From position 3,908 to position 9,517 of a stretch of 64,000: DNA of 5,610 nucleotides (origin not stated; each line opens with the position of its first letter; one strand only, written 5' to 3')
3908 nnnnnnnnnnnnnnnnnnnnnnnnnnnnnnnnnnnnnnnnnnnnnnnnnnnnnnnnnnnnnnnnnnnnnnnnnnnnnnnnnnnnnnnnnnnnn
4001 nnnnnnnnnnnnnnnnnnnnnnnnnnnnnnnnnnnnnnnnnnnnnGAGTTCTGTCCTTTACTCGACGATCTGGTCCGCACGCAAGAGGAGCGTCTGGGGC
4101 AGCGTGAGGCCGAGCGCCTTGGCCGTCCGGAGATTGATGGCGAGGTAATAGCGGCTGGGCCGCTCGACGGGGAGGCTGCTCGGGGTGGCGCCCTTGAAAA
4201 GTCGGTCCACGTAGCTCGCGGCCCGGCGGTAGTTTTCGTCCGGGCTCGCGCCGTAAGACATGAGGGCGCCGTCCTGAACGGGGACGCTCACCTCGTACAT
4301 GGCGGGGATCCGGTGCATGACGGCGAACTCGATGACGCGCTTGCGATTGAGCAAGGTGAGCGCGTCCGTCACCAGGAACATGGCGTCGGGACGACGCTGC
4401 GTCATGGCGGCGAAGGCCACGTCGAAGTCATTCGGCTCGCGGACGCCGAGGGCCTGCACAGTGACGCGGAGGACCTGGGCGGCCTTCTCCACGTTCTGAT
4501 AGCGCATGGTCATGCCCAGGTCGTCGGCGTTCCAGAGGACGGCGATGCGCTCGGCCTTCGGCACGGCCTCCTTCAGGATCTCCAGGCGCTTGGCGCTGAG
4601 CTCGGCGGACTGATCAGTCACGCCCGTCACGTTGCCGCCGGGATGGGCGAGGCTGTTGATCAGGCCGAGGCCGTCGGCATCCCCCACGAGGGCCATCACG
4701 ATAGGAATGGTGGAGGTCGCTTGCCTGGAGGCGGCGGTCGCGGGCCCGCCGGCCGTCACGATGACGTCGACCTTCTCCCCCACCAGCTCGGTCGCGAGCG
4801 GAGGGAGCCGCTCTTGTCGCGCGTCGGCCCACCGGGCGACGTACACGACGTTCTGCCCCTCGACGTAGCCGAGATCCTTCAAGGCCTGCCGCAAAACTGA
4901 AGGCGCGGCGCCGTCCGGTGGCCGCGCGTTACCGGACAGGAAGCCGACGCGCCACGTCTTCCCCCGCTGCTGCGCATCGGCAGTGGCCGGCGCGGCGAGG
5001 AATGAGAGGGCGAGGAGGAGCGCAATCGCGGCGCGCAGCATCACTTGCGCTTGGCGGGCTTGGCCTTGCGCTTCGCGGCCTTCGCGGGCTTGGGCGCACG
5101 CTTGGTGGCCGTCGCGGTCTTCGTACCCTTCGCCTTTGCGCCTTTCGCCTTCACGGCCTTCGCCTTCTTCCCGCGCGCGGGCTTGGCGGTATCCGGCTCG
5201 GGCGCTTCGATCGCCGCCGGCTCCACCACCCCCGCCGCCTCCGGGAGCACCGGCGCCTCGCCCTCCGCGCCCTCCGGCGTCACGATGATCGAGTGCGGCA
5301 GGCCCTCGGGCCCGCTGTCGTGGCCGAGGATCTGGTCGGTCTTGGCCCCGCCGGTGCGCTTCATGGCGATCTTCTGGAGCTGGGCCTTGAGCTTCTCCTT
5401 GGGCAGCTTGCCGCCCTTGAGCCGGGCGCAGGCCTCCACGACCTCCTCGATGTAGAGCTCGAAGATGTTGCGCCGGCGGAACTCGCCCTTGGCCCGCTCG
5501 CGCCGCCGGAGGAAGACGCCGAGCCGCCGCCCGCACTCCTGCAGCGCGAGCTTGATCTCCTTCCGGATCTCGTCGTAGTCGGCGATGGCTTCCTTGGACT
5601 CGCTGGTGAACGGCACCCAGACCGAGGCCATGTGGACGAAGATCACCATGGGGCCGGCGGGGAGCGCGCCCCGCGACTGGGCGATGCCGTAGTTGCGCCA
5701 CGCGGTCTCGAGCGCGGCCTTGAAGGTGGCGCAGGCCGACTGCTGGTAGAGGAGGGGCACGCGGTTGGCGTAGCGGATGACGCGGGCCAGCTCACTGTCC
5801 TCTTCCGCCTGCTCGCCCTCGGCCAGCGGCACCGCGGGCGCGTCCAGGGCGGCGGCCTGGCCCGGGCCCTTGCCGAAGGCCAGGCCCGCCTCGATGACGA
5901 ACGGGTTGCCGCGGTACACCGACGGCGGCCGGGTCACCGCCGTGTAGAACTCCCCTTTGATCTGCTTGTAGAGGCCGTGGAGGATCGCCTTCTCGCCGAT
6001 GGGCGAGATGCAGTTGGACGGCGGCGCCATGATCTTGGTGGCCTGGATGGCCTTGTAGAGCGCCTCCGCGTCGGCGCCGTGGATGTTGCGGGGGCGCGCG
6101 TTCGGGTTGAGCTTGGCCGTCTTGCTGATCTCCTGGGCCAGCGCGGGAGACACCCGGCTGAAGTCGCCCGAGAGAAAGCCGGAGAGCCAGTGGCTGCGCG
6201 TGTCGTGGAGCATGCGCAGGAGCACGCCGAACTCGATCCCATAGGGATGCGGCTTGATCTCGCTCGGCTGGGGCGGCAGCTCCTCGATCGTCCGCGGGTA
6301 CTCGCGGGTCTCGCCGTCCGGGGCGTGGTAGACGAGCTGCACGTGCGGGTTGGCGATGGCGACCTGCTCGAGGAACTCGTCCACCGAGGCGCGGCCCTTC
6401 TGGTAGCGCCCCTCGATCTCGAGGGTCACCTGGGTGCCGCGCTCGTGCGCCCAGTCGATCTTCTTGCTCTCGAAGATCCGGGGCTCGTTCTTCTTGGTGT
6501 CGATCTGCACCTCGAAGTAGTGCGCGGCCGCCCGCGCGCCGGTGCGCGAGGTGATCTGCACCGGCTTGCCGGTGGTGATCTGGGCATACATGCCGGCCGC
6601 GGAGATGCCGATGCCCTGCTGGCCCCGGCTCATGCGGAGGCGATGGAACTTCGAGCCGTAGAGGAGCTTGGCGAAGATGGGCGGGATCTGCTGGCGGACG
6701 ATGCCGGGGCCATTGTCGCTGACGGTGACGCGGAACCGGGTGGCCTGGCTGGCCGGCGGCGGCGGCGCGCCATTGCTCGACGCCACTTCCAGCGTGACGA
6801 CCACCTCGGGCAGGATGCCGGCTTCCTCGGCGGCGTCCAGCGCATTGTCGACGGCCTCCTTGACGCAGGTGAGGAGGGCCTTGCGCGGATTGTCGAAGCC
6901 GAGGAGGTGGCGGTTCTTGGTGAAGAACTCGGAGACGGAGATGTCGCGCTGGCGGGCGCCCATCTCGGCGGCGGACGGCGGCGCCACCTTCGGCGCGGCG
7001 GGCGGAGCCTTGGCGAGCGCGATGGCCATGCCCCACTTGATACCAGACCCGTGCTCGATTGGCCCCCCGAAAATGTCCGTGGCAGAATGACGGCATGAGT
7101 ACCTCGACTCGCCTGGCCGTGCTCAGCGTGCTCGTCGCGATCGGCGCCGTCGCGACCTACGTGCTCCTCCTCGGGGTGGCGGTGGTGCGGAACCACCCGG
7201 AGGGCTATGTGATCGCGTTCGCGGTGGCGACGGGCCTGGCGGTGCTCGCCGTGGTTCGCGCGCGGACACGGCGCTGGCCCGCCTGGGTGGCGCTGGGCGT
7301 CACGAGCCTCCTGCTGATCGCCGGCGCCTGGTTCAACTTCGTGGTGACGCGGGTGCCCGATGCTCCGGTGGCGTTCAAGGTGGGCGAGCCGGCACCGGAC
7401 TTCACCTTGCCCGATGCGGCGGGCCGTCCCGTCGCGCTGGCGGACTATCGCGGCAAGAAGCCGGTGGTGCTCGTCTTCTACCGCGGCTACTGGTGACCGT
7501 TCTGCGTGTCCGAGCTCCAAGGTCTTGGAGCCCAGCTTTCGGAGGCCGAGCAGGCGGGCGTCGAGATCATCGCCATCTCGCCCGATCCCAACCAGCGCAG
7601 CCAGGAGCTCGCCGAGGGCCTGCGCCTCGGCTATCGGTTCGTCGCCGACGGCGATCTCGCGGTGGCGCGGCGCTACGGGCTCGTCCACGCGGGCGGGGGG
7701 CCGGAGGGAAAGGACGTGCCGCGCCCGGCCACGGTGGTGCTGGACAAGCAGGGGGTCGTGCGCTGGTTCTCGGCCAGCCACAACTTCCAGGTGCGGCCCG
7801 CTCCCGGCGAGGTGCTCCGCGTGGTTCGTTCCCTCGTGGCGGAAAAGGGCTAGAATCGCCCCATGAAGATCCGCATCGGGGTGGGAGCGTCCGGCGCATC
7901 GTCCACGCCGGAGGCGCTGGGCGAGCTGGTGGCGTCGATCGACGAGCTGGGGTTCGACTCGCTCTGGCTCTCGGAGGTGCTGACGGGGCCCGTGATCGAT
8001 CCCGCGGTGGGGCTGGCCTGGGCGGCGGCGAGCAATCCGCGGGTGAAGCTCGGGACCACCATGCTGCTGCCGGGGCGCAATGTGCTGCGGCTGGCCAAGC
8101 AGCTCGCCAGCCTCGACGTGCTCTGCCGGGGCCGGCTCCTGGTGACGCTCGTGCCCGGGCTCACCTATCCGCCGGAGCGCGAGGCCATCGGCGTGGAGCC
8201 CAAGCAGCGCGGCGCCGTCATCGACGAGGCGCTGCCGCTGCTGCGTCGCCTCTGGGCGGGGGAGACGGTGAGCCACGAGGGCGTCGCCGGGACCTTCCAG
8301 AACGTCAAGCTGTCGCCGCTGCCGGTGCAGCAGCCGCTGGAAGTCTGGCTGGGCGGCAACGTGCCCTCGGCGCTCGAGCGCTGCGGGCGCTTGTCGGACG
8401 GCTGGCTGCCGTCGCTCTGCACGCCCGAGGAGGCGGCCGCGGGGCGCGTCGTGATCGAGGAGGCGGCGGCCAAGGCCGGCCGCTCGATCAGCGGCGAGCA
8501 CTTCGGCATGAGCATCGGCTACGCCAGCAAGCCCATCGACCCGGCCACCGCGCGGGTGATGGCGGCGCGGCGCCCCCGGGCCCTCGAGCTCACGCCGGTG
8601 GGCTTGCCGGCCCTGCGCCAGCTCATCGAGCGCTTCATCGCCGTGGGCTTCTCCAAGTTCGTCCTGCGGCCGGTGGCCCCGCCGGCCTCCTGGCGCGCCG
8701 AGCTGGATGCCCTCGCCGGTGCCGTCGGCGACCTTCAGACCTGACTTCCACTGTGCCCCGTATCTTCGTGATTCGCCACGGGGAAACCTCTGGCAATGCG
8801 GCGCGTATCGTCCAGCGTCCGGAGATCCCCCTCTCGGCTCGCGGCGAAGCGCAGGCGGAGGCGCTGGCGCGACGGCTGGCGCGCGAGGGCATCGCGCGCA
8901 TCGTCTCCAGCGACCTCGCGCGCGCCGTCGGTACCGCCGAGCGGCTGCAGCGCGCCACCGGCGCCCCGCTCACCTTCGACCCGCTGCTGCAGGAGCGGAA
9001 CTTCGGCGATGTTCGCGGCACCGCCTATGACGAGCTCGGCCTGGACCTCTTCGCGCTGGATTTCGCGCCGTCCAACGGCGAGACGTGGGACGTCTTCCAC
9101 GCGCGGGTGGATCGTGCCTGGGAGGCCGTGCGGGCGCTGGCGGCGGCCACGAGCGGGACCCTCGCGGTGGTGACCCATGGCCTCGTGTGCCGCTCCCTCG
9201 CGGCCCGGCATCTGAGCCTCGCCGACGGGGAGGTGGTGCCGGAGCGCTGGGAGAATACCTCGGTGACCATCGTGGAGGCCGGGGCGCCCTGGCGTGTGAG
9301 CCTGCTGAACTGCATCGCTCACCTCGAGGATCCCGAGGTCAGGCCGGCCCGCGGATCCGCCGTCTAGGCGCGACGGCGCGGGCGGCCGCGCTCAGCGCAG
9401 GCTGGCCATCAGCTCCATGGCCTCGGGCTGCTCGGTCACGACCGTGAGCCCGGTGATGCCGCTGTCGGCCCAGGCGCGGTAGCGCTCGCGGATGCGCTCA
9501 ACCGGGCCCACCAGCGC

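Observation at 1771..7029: Bacterial type IIB topoisomerase VI (Top6B + Top6A) in a four-gene, translationally coupled operon with an orphan periplasmic ABC binding protein and a beta-lactamase-fold hydrolase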

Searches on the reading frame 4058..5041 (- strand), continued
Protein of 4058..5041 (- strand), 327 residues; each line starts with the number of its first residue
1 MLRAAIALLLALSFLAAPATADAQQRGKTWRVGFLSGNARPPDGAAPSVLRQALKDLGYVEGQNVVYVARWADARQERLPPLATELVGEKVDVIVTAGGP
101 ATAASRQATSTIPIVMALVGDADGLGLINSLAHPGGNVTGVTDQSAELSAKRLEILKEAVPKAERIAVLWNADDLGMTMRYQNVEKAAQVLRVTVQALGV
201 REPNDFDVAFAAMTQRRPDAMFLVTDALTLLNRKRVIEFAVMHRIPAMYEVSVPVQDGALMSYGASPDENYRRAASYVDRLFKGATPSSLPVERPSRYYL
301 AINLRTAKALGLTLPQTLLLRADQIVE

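Call 60: find_encoding_contigs(protein=P0039, flank=8000, max_places=3)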
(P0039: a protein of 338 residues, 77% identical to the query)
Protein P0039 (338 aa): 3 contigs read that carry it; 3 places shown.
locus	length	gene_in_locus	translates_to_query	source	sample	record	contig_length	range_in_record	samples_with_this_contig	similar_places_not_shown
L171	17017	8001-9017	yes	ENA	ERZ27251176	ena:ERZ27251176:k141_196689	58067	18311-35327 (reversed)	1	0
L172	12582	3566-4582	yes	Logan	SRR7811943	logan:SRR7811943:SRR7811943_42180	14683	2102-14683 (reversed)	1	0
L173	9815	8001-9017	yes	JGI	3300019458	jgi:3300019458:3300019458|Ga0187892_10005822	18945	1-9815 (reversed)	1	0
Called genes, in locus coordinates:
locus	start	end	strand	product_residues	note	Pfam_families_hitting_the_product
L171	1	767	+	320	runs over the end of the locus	PF00126:HTH_1, PF03466:LysR_substrate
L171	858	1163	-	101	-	PF13424:TPR_12 (faint)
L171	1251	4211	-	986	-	PF12773:DZR, PF13240:Zn_Ribbon_1 (weak), PF00211:Guanylate_cyc, PF13191:AAA_16, PF17874:TPR_MalT (weak)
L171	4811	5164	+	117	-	-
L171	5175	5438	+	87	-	-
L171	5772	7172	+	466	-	PF00890:FAD_binding_2 (faint), PF01494:FAD_binding_3 (faint)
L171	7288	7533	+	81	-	-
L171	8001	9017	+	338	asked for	PF04392:ABC_sub_bind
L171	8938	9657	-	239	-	-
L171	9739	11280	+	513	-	-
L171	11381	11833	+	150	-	-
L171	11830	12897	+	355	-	PF08443:RimK (faint)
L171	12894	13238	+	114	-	-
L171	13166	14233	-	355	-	PF08443:RimK (faint)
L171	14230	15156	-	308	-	PF00535:Glycos_transf_2, PF10111:Glyco_tranf_2_2, PF13641:Glyco_tranf_2_3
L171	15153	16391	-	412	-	PF13439:Glyco_transf_4, PF00534:Glycos_transf_1, PF13692:Glyco_trans_1_4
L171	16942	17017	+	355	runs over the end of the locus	PF03435:Sacchrp_dh_NADP, PF13460:NAD_binding_10 (weak)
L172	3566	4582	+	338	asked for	PF04392:ABC_sub_bind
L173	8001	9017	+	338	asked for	PF04392:ABC_sub_bind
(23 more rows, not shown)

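Call 61: find_encoding_contigs(protein=P0092, flank=8000, max_places=3)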
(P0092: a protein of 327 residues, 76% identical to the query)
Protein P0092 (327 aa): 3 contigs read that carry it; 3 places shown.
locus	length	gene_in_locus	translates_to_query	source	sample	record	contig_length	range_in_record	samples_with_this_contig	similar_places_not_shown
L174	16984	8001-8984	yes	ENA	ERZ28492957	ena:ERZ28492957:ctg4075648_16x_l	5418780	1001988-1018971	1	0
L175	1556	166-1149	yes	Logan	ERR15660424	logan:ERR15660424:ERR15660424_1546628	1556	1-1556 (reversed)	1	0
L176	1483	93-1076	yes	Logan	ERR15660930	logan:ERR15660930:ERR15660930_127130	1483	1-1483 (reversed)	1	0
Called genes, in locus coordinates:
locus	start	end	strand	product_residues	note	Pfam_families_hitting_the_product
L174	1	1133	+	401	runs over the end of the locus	PF02515:CoA_transf_3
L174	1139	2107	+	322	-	PF04392:ABC_sub_bind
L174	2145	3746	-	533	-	PF00128:Alpha-amylase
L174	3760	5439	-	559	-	PF00128:Alpha-amylase, PF16657:Malt_amylase_C (weak), PF22157:SupH-like_C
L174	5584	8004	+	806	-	PF01315:Ald_Xan_dh_C, PF02738:MoCoBD_1, PF20256:MoCoBD_2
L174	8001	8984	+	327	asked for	PF04392:ABC_sub_bind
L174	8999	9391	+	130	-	PF01042:Ribonuc_L-PSP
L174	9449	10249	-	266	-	PF13276:HTH_21 (faint), PF00665:rve, PF13683:rve_3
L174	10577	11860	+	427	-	PF00355:Rieske, PF19301:LigXa_C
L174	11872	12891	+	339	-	PF08240:ADH_N, PF16912:Glu_dehyd_C (weak), PF00107:ADH_zinc_N, PF13602:ADH_zinc_N_2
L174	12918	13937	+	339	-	PF00884:Sulfatase, PF16347:SGSH_C (weak)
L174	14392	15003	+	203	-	PF14300:DMP19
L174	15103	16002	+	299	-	PF13365:Trypsin_2, PF13180:PDZ_2, PF17820:PDZ_6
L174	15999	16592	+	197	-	PF00089:Trypsin (faint), PF13365:Trypsin_2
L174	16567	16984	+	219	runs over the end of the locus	PF00196:GerE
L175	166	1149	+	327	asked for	PF04392:ABC_sub_bind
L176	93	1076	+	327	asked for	PF04392:ABC_sub_bind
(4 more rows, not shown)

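Call 65: search_protein_families(library=padloc, proteins=[window:4058-5041:-], max_evalue=0.001)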
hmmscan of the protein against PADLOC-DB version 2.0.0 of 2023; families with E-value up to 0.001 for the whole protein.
window:4058-5041:- (327 aa): 0 families

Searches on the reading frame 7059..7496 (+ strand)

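Call 38: search_protein_families(library=pfam, proteins=[window:7059-7496:+], max_evalue=0.001)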
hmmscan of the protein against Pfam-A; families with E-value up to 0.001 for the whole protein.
window:7059-7496:+ (145 aa): 2 families
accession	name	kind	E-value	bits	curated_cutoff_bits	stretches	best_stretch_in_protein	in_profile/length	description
PF00578.27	AhpC-TSA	-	5.4e-09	36.5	26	1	108-145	1-37/124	AhpC/TSA family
PF08534.16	Redoxin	-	1.3e-05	25.4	26.6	1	107-145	1-40/148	Redoxin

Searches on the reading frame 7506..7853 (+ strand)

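Call 38: search_protein_families(library=pfam, proteins=[window:7506-7853:+], max_evalue=0.001)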
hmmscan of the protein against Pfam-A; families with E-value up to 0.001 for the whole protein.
window:7506-7853:+ (115 aa): 2 families
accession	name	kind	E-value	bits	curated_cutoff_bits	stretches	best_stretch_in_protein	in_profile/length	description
PF00578.27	AhpC-TSA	-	4.2e-13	49.8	26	1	3-87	44-123/124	AhpC/TSA family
PF08534.16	Redoxin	-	7.1e-06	26.3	26.6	1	12-87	55-130/148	Redoxin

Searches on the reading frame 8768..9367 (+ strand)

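Call 38: search_protein_families(library=pfam, proteins=[window:8768-9367:+], max_evalue=0.001)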
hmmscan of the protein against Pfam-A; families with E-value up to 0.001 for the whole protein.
window:8768-9367:+ (199 aa): 1 family
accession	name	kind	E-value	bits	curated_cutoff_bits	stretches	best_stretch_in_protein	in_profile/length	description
PF00300.27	His_Phos_1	-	9.1e-38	130.3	21.7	1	1-171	3-181/194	Histidine phosphatase superfamily (branch 1)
